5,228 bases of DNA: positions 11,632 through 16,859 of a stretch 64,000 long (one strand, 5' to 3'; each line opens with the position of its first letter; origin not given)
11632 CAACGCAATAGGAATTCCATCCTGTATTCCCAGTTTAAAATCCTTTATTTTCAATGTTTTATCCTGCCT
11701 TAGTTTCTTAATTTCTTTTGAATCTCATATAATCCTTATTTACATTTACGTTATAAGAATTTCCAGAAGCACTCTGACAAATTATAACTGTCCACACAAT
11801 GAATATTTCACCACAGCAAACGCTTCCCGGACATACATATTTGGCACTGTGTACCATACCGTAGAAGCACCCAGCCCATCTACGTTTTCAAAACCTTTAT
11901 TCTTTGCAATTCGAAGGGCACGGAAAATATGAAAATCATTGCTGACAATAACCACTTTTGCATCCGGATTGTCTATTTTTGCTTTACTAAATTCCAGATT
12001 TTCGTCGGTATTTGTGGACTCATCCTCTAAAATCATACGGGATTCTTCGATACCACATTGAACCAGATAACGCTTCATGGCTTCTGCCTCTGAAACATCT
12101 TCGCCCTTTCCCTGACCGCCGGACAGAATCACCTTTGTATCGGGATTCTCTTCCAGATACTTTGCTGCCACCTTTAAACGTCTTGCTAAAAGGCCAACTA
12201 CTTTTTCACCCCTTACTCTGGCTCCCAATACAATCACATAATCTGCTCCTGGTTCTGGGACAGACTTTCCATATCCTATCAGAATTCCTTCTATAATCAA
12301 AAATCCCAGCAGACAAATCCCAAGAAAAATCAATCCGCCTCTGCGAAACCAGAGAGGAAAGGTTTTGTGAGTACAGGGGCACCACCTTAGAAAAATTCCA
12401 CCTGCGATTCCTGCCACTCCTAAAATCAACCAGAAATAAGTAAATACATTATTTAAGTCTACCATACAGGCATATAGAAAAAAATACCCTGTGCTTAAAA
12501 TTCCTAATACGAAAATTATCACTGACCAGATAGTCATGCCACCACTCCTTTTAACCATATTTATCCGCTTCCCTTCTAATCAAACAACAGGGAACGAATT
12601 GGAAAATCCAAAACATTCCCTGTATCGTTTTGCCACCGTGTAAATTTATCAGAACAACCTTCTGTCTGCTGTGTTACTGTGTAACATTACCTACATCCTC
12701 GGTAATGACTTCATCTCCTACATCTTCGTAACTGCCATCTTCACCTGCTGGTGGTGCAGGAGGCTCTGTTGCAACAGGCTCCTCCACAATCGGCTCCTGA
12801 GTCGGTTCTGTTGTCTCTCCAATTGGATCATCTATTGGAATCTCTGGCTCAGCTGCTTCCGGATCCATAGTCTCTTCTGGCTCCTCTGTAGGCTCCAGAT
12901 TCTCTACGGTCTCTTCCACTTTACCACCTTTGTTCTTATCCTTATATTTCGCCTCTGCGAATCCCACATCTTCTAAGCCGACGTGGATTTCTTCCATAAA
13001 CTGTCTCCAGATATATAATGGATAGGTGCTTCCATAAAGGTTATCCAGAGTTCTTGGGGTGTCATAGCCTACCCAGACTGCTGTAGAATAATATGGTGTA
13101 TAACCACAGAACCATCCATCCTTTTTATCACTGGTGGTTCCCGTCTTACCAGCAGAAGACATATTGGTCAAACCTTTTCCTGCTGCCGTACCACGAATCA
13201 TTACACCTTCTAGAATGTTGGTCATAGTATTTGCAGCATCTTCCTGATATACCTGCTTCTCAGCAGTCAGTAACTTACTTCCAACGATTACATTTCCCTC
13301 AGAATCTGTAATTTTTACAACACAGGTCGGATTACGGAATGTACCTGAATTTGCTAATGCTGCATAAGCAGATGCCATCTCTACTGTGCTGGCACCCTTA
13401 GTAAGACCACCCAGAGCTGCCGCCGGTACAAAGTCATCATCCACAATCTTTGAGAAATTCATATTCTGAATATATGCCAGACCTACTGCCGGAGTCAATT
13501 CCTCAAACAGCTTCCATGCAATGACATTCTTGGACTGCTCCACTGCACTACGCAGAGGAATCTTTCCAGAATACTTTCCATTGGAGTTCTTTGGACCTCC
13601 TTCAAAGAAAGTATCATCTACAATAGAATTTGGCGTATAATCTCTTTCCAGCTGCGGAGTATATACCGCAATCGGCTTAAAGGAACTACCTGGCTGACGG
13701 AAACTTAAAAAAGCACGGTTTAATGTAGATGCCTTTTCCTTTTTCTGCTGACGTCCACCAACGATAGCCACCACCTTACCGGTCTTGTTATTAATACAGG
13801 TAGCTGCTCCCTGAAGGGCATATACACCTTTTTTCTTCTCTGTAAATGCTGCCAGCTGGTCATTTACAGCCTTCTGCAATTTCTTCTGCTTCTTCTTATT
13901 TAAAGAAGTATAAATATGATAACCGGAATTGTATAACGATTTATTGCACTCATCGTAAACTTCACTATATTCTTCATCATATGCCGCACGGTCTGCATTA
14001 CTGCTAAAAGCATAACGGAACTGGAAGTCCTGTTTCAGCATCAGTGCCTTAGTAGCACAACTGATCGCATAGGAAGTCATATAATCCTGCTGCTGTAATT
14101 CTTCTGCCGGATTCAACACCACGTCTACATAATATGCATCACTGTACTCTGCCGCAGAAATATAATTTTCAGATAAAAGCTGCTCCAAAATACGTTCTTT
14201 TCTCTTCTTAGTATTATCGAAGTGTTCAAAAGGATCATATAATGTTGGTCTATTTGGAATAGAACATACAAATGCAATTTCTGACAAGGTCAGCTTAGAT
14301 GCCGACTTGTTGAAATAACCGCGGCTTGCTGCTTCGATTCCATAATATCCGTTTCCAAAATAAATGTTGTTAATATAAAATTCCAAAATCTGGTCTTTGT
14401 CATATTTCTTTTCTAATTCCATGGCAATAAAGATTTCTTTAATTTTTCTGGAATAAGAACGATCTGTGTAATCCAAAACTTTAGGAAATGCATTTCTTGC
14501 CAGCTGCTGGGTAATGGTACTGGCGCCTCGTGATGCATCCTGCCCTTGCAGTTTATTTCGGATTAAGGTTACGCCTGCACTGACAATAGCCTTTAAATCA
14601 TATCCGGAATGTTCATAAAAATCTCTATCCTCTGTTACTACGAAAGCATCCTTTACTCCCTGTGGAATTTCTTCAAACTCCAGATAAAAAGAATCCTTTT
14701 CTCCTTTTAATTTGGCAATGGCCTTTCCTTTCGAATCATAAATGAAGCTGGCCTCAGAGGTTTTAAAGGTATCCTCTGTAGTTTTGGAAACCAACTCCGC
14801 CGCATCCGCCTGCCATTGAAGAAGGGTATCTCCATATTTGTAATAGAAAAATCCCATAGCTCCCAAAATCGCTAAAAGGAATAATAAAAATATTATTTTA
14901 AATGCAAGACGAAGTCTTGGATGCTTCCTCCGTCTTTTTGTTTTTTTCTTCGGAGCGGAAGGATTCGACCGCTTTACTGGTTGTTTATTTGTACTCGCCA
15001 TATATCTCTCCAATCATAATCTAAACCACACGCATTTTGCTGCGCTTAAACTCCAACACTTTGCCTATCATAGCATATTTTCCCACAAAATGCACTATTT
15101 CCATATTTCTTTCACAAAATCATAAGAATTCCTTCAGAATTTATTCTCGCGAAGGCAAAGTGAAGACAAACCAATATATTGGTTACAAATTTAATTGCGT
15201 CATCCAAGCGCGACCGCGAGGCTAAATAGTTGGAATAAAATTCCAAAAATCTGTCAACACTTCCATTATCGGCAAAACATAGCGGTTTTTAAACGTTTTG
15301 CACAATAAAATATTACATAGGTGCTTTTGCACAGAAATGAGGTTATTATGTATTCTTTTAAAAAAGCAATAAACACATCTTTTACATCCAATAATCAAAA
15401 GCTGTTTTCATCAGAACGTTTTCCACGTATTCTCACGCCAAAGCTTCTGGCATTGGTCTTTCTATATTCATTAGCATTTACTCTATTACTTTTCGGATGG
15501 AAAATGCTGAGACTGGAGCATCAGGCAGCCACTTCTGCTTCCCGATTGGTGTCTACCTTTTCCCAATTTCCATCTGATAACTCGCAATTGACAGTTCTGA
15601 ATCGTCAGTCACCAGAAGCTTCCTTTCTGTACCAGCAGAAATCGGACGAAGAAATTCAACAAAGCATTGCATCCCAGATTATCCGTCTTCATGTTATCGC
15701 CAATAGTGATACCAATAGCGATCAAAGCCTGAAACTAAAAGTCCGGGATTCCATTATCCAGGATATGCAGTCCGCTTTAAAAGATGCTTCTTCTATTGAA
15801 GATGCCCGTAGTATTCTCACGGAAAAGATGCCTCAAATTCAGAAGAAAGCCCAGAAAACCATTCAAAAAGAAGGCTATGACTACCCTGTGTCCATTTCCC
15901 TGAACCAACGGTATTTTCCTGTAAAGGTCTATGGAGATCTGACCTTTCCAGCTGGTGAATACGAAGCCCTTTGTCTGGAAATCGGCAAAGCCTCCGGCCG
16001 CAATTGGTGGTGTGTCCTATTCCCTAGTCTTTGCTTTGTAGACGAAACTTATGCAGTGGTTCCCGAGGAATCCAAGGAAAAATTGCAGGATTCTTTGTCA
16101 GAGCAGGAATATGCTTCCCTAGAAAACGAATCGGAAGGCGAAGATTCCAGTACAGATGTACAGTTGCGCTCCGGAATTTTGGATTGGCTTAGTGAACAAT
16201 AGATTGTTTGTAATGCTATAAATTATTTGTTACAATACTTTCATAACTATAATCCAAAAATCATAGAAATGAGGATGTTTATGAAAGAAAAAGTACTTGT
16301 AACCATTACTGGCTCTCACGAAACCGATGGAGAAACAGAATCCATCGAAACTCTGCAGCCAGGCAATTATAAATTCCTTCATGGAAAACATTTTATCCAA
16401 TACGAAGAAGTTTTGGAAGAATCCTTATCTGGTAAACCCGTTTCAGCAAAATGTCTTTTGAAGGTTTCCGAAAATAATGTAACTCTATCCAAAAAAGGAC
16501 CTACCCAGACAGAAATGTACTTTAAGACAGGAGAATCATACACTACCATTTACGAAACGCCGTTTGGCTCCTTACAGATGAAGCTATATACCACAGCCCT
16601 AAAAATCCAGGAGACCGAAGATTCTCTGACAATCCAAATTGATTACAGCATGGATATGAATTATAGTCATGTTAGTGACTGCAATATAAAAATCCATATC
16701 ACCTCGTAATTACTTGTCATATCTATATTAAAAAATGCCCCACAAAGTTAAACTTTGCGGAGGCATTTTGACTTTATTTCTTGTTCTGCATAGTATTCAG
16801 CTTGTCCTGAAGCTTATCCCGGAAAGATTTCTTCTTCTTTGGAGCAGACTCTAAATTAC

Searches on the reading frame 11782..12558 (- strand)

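Call 41: search_protein_families(library=pfam, proteins=[window:11782-12558:-])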
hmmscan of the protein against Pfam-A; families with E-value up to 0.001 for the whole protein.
window:11782-12558:- (258 aa): 1 family
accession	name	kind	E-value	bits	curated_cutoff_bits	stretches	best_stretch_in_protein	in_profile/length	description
PF02698.23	DUF218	-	1.8e-30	106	27.6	1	106-245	1-130/133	DUF218 domain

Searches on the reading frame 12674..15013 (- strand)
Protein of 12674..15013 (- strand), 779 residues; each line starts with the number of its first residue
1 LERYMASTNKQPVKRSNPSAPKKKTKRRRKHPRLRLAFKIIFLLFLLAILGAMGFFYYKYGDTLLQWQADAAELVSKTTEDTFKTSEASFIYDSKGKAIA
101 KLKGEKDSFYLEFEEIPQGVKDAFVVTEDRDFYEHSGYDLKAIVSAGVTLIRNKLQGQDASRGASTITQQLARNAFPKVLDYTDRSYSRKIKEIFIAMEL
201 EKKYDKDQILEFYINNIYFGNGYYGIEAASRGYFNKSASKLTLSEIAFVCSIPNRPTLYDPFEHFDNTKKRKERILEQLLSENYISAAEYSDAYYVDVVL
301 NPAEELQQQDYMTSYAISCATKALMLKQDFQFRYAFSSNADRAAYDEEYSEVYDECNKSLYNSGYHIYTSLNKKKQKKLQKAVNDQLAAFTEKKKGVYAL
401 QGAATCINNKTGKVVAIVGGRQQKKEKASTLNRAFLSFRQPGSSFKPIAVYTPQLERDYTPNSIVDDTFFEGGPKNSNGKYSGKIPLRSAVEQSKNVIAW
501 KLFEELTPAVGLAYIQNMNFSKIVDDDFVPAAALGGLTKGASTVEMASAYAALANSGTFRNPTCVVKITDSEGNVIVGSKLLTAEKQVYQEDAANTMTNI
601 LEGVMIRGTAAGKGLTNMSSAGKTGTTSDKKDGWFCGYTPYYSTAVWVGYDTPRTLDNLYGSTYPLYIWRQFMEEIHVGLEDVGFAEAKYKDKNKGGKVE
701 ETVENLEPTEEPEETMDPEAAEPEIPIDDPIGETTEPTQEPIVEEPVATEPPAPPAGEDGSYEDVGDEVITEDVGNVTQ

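Call 41: search_protein_families(library=pfam, proteins=[window:12674-15013:-])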
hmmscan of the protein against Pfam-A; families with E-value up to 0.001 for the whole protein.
window:12674-15013:- (779 aa): 2 families
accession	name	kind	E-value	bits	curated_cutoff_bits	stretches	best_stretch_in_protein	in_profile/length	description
PF00912.28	Transgly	-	7.1e-59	198.6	27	1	96-279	2-177/178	Transglycosylase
PF00905.27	Transpeptidase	-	2.8e-25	89.6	22.1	1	402-652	1-277/299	Penicillin binding protein transpeptidase domain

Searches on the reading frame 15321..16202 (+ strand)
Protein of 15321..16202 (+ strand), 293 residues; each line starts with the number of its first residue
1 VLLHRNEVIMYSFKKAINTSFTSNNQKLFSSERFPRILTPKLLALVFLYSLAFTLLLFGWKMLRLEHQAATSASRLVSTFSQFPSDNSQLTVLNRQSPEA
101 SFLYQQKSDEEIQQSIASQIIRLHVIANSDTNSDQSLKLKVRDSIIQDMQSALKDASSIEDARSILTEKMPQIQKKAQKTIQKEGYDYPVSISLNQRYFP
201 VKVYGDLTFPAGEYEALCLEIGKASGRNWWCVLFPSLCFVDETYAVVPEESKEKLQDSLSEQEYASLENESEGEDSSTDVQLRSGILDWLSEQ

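Call 41: search_protein_families(library=pfam, proteins=[window:15321-16202:+])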
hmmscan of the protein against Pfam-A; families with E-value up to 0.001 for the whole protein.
window:15321-16202:+ (293 aa): 1 family
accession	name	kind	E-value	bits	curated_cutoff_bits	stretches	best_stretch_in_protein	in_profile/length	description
PF09551.15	Spore_II_R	-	2e-51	174.2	25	1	118-242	2-126/128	Stage II sporulation protein R (spore_II_R)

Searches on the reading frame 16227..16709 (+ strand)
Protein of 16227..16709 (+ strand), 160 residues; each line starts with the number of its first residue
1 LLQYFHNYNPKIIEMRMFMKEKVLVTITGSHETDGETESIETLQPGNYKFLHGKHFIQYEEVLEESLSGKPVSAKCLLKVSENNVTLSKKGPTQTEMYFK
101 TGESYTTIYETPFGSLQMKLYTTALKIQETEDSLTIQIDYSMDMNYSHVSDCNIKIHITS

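Call 41: search_protein_families(library=pfam, proteins=[window:16227-16709:+])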
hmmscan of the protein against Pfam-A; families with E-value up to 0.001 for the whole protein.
window:16227-16709:+ (160 aa): 1 family
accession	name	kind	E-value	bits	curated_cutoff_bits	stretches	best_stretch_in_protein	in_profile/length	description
PF09148.16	DUF1934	-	9.7e-31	106.9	22.5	1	25-156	1-128/128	Domain of unknown function (DUF1934)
